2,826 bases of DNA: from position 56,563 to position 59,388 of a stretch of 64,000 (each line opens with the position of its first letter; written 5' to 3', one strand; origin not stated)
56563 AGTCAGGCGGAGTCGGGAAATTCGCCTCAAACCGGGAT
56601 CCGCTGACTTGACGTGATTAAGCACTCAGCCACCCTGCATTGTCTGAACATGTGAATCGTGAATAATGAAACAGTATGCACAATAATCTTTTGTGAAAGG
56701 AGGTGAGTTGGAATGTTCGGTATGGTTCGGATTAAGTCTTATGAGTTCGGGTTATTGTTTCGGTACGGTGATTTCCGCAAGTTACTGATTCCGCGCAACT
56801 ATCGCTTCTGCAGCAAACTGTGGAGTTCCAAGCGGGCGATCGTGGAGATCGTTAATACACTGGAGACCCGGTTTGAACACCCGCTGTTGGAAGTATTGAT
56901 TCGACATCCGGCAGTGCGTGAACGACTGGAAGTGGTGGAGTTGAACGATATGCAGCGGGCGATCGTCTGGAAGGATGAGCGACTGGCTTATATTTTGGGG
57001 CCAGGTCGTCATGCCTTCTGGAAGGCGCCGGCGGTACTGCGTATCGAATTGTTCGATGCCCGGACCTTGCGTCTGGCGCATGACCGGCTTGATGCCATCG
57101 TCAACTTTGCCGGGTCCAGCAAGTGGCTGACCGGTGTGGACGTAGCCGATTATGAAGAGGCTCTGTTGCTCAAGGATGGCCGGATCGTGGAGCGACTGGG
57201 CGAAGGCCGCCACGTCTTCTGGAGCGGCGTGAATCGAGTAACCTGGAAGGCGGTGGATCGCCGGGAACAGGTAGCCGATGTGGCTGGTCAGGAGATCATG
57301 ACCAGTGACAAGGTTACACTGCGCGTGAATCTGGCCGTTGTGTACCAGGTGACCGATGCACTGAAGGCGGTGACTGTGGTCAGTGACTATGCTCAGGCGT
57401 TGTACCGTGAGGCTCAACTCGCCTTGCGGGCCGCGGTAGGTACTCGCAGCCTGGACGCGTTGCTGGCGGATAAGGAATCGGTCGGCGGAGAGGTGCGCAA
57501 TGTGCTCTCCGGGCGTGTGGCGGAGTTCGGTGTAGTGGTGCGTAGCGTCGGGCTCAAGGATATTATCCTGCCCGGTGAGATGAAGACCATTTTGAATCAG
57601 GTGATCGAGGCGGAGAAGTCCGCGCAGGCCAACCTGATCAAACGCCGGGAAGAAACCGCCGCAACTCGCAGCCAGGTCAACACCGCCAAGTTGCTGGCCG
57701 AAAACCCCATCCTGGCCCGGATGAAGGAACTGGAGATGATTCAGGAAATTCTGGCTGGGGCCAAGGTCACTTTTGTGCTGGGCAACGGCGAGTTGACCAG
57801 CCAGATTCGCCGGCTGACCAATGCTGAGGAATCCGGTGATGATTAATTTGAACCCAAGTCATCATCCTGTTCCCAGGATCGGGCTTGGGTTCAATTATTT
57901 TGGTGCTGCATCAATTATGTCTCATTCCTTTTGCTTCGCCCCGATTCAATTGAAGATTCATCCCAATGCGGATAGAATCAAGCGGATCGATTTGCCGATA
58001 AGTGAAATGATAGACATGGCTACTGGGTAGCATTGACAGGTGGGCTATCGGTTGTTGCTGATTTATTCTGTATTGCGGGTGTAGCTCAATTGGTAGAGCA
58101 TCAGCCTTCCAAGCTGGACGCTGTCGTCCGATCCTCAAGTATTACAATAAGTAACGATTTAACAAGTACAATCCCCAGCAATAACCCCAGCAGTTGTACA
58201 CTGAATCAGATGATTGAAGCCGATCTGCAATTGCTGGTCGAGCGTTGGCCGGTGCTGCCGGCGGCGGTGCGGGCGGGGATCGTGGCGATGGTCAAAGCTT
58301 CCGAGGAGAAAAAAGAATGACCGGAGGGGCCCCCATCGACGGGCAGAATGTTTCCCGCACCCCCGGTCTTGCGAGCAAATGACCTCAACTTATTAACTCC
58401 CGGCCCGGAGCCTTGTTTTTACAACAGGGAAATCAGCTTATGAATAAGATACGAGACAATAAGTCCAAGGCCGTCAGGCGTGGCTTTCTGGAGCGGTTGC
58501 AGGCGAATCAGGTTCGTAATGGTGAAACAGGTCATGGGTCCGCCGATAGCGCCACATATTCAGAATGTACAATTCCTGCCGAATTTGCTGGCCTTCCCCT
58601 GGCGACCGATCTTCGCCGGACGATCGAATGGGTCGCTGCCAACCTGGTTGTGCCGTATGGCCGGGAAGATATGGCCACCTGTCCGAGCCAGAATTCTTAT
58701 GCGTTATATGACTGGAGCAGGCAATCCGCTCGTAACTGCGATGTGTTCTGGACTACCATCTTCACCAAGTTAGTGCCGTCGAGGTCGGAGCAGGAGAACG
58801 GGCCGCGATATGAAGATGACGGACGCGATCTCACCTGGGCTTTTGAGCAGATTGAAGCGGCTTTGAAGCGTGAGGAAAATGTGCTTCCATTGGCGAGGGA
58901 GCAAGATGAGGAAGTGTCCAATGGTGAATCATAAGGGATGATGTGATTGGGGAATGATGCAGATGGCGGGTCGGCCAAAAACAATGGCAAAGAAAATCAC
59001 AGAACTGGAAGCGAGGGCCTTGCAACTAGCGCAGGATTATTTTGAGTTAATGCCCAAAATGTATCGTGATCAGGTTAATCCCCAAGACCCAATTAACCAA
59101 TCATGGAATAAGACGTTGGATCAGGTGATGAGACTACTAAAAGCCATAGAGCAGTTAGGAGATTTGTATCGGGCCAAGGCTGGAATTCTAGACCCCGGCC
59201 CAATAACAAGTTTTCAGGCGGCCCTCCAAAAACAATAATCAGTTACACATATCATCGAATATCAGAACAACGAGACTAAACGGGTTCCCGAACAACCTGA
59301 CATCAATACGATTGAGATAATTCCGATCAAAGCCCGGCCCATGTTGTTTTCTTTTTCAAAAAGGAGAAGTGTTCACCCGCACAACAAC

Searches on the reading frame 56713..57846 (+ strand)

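Call 4: search_protein_families(library=pfam, proteins=[window:56713-57846:+], max_evalue=0.1)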
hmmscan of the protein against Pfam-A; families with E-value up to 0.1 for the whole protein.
window:56713-57846:+ (377 aa): 2 families
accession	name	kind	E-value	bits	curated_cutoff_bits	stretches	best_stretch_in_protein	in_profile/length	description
PF01145.31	Band_7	-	6.9e-26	91.8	23.6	1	148-314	7-175/176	SPFH domain / Band 7 family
PF13421.11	Band_7_1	-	0.023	14.8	24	0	249-296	158-205/211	SPFH domain-Band 7 family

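Call 5: search_protein_families(library=padloc, proteins=[window:56713-57846:+], max_evalue=0.1)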
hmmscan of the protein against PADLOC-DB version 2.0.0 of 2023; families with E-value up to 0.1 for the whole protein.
window:56713-57846:+ (377 aa): 0 families

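Call 6: search_protein_families(library=ncbifam, proteins=[window:56713-57846:+], max_evalue=0.1)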
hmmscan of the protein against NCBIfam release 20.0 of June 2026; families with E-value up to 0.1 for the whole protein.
window:56713-57846:+ (377 aa): 3 families
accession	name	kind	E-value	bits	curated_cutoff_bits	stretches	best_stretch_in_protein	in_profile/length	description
TIGR01933.1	hflK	equivalog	9.6e-13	48.2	159.4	1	145-315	5-175/261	FtsH protease activity modulator HflK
NF008181.0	PRK10930.1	equivalog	2e-07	30.2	660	1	159-313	108-269/419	FtsH protease activity modulator HflK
TIGR01932.1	hflC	equivalog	0.0039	16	134.4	0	255-323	175-245/318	protease modulator HflC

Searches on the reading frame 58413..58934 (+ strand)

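Call 4: search_protein_families(library=pfam, proteins=[window:58413-58934:+], max_evalue=0.1)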
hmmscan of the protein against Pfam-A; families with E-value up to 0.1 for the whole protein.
window:58413-58934:+ (173 aa): 1 family
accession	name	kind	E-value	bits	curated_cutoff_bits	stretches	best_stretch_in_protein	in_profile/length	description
PF22202.1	C2c1_helical_1st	-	0.033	13.7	27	1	20-46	4-30/340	CRISPR-associated endonuclease C2c1 first helical domain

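Call 5: search_protein_families(library=padloc, proteins=[window:58413-58934:+], max_evalue=0.1)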
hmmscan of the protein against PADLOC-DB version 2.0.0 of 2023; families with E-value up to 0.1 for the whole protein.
window:58413-58934:+ (173 aa): 0 families

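Call 6: search_protein_families(library=ncbifam, proteins=[window:58413-58934:+], max_evalue=0.1)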
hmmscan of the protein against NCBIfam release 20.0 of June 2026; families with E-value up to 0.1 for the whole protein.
window:58413-58934:+ (173 aa): 0 families

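Call 55: search_protein_families(library=phrogs, proteins=[window:58413-58934:+], max_evalue=0.01)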
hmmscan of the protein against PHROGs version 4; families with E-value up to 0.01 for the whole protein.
window:58413-58934:+ (173 aa): 0 families

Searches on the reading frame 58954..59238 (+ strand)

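Call 4: search_protein_families(library=pfam, proteins=[window:58954-59238:+], max_evalue=0.1)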
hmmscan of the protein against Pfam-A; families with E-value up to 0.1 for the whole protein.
window:58954-59238:+ (94 aa): 1 family
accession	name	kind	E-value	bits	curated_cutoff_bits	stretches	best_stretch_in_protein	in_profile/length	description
PF06008.19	Laminin_I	-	0.0064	16.7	34.6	1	10-65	79-134/259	Laminin Domain I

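Call 5: search_protein_families(library=padloc, proteins=[window:58954-59238:+], max_evalue=0.1)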
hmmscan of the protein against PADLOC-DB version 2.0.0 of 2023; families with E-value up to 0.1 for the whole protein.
window:58954-59238:+ (94 aa): 0 families

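Call 6: search_protein_families(library=ncbifam, proteins=[window:58954-59238:+], max_evalue=0.1)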
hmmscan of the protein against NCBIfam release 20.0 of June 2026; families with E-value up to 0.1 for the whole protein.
window:58954-59238:+ (94 aa): 0 families

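Call 55: search_protein_families(library=phrogs, proteins=[window:58954-59238:+], max_evalue=0.01)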
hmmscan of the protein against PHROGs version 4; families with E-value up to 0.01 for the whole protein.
window:58954-59238:+ (94 aa): 0 families
